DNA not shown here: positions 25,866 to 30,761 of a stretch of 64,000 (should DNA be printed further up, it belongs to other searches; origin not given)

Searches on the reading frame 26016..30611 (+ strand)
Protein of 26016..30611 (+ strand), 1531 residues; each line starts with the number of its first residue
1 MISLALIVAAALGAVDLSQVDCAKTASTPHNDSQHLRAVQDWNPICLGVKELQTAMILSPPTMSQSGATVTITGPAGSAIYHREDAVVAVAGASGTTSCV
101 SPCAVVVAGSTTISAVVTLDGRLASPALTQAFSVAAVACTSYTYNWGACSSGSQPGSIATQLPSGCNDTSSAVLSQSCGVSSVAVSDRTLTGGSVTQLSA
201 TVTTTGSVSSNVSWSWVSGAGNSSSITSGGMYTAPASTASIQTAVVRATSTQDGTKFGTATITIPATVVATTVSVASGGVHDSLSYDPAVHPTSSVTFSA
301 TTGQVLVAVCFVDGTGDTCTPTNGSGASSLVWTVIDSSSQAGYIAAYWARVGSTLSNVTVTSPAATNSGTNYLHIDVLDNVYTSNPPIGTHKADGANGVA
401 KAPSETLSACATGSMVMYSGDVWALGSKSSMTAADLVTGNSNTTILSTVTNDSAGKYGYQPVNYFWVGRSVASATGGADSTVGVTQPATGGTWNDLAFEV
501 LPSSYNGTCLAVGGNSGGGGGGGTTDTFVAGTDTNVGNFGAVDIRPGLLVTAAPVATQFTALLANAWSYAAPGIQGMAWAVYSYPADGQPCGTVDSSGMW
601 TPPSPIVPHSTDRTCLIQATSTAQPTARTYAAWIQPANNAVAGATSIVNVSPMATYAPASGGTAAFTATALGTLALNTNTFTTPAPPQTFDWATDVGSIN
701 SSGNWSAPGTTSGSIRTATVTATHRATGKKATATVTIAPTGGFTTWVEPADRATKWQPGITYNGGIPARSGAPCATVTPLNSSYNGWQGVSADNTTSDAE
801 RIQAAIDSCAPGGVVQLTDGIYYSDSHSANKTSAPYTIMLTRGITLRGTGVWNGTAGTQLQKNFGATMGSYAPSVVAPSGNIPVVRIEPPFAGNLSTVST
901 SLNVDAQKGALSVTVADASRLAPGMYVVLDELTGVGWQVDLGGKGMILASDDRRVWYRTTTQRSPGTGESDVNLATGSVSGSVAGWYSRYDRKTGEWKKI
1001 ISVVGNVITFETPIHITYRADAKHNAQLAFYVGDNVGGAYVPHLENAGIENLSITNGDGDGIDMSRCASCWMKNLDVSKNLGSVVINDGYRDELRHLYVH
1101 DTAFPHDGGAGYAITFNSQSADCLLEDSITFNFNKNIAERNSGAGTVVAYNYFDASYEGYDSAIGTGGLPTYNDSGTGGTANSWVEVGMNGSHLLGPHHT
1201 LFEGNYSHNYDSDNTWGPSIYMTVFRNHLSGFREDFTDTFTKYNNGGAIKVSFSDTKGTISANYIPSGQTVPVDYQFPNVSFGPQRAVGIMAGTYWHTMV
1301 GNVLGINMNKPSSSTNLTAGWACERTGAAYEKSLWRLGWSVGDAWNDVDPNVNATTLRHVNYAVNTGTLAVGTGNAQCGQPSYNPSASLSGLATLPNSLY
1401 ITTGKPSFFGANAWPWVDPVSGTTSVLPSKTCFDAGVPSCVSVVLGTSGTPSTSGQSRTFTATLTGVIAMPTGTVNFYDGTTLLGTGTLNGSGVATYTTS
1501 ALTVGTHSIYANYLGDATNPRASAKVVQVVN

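Call 8: search_protein_families(library=pfam, proteins=[window:26016-30611:+], max_evalue=0.01)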
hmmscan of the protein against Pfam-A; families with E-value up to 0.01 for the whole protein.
window:26016-30611:+ (1531 aa): 2 families
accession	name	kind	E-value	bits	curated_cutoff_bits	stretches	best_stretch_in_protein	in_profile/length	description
PF16640.11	Big_3_5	-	2.7e-19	69.9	35.5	1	1447-1530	3-87/88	Bacterial Ig-like domain (group 3)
PF13229.12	Beta_helix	-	0.001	19.2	25.9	1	1037-1152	24-124/158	Right handed beta helix region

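Call 9: search_protein_families(library=phrogs, proteins=[window:26016-30611:+], max_evalue=0.01)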
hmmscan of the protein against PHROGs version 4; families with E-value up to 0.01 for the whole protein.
window:26016-30611:+ (1531 aa): 0 families

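Call 34: find_encoding_contigs(protein=window:26016-30611:+, flank=10000, max_places=4)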
Protein window:26016-30611:+ (1531 aa): 1 contig read that carries it; 1 place shown.
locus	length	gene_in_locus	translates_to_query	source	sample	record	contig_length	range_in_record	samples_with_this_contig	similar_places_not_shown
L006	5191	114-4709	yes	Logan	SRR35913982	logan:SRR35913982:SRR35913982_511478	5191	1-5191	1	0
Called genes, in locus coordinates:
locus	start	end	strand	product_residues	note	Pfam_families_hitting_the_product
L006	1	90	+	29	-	?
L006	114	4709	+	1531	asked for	PF16640:Big_3_5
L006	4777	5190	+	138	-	?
